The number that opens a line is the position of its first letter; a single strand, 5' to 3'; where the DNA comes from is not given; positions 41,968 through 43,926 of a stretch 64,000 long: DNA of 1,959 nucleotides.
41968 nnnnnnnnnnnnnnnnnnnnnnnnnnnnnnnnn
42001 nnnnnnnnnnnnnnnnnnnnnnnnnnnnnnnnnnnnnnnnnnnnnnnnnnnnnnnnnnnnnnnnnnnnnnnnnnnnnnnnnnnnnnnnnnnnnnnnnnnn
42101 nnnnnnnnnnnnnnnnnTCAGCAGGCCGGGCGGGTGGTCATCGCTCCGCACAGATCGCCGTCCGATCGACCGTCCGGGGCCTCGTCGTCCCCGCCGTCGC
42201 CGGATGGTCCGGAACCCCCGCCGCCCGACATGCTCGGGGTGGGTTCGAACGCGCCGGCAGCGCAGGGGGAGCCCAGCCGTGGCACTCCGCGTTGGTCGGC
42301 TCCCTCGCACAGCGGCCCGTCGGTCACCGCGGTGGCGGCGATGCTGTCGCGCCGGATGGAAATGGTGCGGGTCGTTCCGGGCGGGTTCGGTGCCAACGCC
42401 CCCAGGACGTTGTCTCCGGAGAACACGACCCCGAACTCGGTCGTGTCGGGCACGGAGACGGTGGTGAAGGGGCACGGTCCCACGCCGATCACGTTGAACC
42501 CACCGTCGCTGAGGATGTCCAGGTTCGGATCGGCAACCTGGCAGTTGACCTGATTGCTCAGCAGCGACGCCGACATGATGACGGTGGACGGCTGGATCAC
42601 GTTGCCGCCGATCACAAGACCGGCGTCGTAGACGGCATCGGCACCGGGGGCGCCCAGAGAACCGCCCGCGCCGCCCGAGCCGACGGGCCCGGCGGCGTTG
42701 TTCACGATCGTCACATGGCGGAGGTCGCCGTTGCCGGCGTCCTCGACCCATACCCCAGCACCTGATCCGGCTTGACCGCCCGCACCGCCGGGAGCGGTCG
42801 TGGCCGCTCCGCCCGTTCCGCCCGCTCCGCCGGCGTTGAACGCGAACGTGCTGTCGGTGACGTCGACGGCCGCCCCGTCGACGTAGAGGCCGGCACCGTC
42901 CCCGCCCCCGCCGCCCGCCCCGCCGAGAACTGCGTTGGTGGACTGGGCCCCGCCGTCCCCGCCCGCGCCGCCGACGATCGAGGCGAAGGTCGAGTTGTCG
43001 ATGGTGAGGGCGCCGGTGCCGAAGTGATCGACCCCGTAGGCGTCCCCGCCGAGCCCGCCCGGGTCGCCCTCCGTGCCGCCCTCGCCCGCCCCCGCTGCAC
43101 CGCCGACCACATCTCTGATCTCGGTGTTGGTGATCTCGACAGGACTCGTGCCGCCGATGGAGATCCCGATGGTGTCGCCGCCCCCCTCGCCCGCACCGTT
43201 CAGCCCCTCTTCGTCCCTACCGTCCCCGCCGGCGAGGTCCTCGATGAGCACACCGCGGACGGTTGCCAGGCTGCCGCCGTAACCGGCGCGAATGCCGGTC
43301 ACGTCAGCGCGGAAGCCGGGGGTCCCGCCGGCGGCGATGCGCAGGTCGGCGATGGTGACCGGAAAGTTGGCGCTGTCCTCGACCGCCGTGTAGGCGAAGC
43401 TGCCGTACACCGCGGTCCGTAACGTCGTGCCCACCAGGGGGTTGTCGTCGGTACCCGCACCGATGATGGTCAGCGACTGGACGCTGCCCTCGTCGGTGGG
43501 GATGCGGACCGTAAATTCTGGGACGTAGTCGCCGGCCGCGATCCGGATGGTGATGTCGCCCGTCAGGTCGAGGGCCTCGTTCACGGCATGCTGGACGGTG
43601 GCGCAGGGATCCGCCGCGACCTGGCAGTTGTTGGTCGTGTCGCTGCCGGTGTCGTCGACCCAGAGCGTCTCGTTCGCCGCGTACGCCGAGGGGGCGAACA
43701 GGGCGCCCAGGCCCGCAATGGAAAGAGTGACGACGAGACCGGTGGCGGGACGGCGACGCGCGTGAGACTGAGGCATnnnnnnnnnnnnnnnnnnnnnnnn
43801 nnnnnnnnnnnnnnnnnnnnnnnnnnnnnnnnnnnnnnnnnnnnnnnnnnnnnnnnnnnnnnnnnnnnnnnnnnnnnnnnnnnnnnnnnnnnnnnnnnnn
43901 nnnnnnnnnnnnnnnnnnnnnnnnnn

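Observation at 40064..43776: Tandem paralogous Gly-rich beta-helix secreted proteins ending in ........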

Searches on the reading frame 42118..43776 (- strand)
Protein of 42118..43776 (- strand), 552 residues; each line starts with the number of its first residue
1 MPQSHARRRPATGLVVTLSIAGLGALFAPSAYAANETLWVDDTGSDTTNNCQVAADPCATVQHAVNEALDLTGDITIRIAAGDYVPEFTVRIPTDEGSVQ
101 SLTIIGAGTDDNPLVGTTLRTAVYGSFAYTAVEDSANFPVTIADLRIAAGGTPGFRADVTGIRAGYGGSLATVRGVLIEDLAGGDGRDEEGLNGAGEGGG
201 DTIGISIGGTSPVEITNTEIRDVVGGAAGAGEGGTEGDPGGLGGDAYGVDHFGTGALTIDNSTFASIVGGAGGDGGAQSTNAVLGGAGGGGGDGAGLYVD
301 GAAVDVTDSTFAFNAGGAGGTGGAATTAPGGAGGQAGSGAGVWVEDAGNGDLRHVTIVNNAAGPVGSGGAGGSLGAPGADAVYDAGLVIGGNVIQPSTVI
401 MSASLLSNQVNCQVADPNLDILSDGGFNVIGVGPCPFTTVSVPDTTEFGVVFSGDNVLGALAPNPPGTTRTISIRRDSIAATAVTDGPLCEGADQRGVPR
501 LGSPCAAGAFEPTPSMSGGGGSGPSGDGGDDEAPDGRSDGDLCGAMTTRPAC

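Call 3: search_protein_families(library=ncbifam, proteins=[window:42118-43776:-], max_evalue=1)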
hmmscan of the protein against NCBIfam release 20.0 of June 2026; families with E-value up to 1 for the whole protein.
window:42118-43776:- (552 aa): 1 family
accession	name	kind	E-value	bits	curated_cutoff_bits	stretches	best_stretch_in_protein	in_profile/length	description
NF040485.1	ZirU_fam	subfamily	0.0032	17.7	100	1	30-124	70-158/210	ZirU family protein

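Call 4: search_protein_families(library=pfam, proteins=[window:42118-43776:-], max_evalue=1)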
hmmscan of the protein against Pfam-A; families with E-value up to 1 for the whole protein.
window:42118-43776:- (552 aa): 1 family
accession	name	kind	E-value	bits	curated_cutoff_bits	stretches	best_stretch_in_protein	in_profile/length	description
PF13229.12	Beta_helix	-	0.042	13.9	25.9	1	204-362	2-116/158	Right handed beta helix region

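Call 9: find_homologous_proteins(query=window:42118-43776:-)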
Query window:42118-43776:- (552 aa): 8 proteins with E <= 0.001 among 8000 candidates.
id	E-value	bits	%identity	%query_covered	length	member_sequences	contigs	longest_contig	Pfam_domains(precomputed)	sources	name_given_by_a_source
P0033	0.0e+0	1169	100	100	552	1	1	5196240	-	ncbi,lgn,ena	-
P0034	9.2e-6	43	34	30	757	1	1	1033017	-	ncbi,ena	-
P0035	1.3e-5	42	32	39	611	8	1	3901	-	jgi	jgi:CSLREA domain-containing protein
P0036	4.2e-5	41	50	3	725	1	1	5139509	-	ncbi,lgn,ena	-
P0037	5.2e-5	40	31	38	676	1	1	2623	-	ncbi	ncbi:MAG: choice-of-anchor Q domain-containing protein, partial [Catenulispora sp.]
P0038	1.7e-4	39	47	3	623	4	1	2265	-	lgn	-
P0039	4.7e-4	37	34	48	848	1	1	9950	PF17963.8,PF17892.8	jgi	jgi:hypothetical protein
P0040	8.4e-4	36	57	4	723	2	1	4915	-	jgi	jgi:hypothetical protein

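Call 11: list_cluster_members(proteins=[P0033, P0006, P0036])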
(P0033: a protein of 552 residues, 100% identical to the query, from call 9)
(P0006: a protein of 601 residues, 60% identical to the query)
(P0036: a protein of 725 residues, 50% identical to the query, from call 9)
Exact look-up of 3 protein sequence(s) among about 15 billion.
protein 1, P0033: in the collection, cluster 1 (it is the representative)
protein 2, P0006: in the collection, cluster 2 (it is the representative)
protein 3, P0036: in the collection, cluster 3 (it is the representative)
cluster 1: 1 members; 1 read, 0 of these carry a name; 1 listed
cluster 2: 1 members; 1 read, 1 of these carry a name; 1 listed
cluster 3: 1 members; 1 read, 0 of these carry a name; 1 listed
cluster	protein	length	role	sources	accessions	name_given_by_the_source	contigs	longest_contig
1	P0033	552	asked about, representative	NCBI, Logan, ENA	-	-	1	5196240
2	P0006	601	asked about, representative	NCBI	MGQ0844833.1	MAG: choice-of-anchor Q domain-containing protein [Sporichthyaceae bacterium]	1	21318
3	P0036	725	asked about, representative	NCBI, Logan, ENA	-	-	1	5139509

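Call 13: find_encoding_contigs(protein=P0033, flank=10000, max_places=3)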
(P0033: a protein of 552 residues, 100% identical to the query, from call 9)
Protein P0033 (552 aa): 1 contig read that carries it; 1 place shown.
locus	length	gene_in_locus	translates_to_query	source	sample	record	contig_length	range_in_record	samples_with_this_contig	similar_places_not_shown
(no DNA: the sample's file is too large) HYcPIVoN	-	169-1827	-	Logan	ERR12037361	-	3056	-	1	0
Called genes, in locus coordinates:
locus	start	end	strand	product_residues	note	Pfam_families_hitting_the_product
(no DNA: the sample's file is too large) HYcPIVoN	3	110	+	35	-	?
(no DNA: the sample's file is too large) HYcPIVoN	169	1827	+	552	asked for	-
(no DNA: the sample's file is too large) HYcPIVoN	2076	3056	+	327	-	?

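Call 16: search_protein_families(library=ncbifam, proteins=[P0035], max_evalue=10)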
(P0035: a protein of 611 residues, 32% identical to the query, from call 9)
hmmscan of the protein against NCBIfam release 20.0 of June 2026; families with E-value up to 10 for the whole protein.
P0035 (611 aa): 3 families
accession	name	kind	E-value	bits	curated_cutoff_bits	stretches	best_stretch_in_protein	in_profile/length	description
NF041518.1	choice_anch_Q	domain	1.7e-21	76.2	25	1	470-529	1-57/58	choice-of-anchor Q domain-containing protein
TIGR04212.1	GlyGly_RbtA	equivalog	8.7e-11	40.8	295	2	12-78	10-81/605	rhombotarget A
TIGR04214.1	CSLREA_Nterm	domain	1.1e-10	41.2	25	1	24-50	1-27/27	CSLREA domain-containing protein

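Call 66: predict_structure(alignment_id=A3)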
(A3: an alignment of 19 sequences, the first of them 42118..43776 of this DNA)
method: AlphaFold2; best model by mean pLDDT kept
length: 552 residues; sequences in the alignment: 19
mean_pLDDT: 76.1   pTM: 0.79
mean pLDDT of the five models: 76.1, 75.4, 74.4, 74.2, 73.3
residues with pLDDT >= 90: 222; 70-90: 146; 50-70: 90; < 50: 94
segments of 3 or more residues with pLDDT < 50: 1-15, 17-31, 374-377, 410-412, 418-420, 434-448, 516-552
pLDDT, mean of each block of 10 residues (from residue 1): 42 40 42 79 91 94 94 95 86 82 83 74 72 90 92 88 88 95 89 83 95 95 96 88 97 94 95 91 85 95 92 94 88 91 84 88 88 56 59 75 75 49 71 42 43 65 72 76 71 67 68 51 37 34 30 29
secondary structure, 60 per line:
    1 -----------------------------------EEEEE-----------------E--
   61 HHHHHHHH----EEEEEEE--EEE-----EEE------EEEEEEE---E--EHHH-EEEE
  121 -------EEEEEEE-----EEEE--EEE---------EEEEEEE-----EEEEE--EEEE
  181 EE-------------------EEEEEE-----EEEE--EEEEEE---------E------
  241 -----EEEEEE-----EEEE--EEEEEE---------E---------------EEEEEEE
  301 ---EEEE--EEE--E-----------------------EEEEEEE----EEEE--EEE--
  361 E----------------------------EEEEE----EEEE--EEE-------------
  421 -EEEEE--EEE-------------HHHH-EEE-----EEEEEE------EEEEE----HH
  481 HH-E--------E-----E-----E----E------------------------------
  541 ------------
elements in order: E36-40 H61-68 E73-79 E82-84 E90-92 E99-105 E117-120 E128-134 E140-143 E146-148 E158-164 E170-174 E177-182 E202-207 E213-216 E219-224 E246-251 E257-260 E263-268 E294-300 E304-307 E310-312 E339-345 E350-353 E356-358 E390-394 E399-402 E405-407 E422-426 E429-431 H445-448 E450-452 E458-463 E470-474 H479-482

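Call 91: search_solved_structures(query=A3, max_evalue=10, show_alignments=2)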
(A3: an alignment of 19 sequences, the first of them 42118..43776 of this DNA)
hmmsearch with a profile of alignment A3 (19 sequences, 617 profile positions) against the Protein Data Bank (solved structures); distinct sequences matched with E-value up to 10: 6.
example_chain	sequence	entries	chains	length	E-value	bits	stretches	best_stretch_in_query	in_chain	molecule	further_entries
9cdu_A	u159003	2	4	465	0.0028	19.7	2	37-226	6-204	Rhombotarget A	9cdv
1xg2_A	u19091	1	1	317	0.013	17.4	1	57-121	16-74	Pectinesterase 1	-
5m04_A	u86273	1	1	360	0.16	13.9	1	404-481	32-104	GTPase ObgE/CgtA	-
4csu_9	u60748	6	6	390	0.18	13.7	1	405-481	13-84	GTPASE OBGE/CGTA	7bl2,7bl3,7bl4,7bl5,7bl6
9rx2_A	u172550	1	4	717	0.31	12.9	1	14-91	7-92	Parallel beta-helix repeat protein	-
5zw9_A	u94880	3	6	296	2.1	10.2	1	52-97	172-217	Pyridoxalkinase | Pyridoxine/pyridoxal/pyridoxamine kinase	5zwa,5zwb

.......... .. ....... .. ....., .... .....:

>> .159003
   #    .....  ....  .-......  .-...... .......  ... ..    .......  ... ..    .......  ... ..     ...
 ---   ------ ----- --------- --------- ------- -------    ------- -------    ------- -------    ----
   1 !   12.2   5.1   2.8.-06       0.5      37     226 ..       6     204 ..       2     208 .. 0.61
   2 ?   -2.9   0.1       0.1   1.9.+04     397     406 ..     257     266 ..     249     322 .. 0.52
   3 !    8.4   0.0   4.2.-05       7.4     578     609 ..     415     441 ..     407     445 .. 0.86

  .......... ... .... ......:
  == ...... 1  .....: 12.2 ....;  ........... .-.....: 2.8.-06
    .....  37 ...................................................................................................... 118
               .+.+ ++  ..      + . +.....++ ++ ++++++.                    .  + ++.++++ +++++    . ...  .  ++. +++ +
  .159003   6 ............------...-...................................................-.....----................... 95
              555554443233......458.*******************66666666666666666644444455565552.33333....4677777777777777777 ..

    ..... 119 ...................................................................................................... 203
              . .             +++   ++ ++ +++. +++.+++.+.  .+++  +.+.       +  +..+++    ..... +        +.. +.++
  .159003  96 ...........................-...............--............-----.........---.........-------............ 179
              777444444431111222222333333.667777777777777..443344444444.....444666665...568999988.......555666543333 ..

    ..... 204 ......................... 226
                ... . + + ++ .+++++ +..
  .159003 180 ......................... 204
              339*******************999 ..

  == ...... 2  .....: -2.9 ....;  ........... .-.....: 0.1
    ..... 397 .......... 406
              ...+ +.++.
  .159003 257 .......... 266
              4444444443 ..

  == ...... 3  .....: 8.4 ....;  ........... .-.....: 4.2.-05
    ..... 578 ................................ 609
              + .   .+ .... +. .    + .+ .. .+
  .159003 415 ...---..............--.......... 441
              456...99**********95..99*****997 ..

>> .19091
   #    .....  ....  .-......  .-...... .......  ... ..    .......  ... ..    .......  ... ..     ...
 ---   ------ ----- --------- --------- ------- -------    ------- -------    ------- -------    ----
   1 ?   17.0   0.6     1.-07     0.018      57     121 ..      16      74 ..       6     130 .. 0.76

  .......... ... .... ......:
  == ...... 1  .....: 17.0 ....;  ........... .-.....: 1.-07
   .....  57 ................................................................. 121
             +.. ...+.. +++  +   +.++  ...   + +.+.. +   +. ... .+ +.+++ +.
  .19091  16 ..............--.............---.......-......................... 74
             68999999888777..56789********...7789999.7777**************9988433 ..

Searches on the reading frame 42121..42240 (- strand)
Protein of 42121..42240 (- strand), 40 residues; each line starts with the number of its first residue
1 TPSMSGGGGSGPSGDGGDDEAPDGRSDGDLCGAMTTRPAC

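Call 67: search_protein_families(library=ncbifam, proteins=[window:42121-42240:-], max_evalue=10)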
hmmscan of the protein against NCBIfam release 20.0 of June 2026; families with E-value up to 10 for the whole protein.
seq(40 aa): 0 families

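Call 68: search_protein_families(library=pfam, proteins=[window:42121-42240:-], max_evalue=10)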
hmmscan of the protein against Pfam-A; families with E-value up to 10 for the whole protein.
seq(40 aa): 0 families

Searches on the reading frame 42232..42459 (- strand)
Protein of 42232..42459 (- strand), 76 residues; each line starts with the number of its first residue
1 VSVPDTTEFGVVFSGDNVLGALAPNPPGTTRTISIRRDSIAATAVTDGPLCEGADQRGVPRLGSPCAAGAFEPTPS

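Call 16: search_protein_families(library=ncbifam, proteins=[window:42232-42459:-], max_evalue=10)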
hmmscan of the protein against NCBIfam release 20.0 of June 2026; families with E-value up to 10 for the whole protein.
window:42232-42459:- (76 aa): 1 family
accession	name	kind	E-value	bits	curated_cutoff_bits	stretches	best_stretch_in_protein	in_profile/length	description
NF041518.1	choice_anch_Q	domain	4.9e-07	29.9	25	1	18-72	3-56/58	choice-of-anchor Q domain-containing protein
